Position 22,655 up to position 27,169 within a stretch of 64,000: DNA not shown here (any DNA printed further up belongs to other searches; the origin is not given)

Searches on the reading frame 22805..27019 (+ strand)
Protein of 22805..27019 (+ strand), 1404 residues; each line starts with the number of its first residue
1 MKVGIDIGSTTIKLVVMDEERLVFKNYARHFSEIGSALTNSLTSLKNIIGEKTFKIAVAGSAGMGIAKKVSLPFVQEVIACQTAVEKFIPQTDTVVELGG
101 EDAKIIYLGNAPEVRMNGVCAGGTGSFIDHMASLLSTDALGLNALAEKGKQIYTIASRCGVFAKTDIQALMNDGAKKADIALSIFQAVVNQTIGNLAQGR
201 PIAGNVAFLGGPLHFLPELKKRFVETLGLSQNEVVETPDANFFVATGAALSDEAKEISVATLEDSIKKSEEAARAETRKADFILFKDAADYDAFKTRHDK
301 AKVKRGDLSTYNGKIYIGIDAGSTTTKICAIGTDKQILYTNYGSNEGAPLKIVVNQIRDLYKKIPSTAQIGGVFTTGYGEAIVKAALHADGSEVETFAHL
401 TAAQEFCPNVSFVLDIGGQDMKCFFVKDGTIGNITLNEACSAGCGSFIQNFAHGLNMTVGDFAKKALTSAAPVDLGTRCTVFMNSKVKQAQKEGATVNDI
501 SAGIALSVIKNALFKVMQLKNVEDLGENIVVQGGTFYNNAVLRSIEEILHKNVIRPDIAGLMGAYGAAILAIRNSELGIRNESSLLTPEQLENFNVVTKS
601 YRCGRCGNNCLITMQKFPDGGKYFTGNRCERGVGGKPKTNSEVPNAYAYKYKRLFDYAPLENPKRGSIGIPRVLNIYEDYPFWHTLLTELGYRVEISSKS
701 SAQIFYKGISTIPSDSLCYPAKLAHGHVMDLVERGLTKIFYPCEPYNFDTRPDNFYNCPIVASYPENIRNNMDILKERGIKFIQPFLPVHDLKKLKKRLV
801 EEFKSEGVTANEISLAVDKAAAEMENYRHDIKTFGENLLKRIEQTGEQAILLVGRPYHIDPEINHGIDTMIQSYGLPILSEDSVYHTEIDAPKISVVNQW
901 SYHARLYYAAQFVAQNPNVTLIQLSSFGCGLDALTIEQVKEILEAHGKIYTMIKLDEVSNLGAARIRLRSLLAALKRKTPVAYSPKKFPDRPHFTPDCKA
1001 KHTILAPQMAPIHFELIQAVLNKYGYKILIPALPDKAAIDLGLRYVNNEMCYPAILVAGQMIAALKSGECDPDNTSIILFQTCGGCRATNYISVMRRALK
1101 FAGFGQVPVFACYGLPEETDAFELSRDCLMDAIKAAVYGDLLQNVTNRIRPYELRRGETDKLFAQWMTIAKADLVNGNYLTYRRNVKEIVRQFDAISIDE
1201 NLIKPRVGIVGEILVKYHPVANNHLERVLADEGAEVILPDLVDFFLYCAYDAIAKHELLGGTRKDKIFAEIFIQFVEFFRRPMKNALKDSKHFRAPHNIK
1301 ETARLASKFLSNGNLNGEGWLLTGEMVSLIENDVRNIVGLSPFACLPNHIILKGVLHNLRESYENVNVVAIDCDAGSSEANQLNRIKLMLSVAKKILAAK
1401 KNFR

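Call 23: search_protein_families(library=ncbifam, proteins=[window:22805-27019:+], max_evalue=0.00001)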
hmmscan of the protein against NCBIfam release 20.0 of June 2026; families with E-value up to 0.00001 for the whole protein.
window:22805-27019:+ (1404 aa): 6 families
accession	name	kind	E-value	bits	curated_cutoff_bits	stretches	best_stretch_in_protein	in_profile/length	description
TIGR00241.1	CoA_E_activ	domain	9.7e-69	231.6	125.4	2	316-570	2-248/248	acyl-CoA dehydratase activase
TIGR03286.1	methan_mark_15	hypoth_equivalog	5.1e-40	137.7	455.75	2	315-571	145-401/404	methanogenesis marker 15 protein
TIGR02259.1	benz_CoA_red_A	equivalog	6.7e-35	120.7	578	2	374-553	234-409/432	benzoyl-CoA reductase subunit A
TIGR03192.1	benz_CoA_bzdQ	equivalog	1.4e-22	80.5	380.2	2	315-570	33-285/293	benzoyl-CoA reductase, bzd-type, subunit Q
TIGR02261.1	benz_CoA_red_D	equivalog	5.5e-13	48.7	312.85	1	318-554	5-240/262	benzoyl-CoA reductase subunit D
NF009842.0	PRK13317.1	equivalog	3.8e-12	46.2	234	0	315-381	3-59/277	type II pantothenate kinase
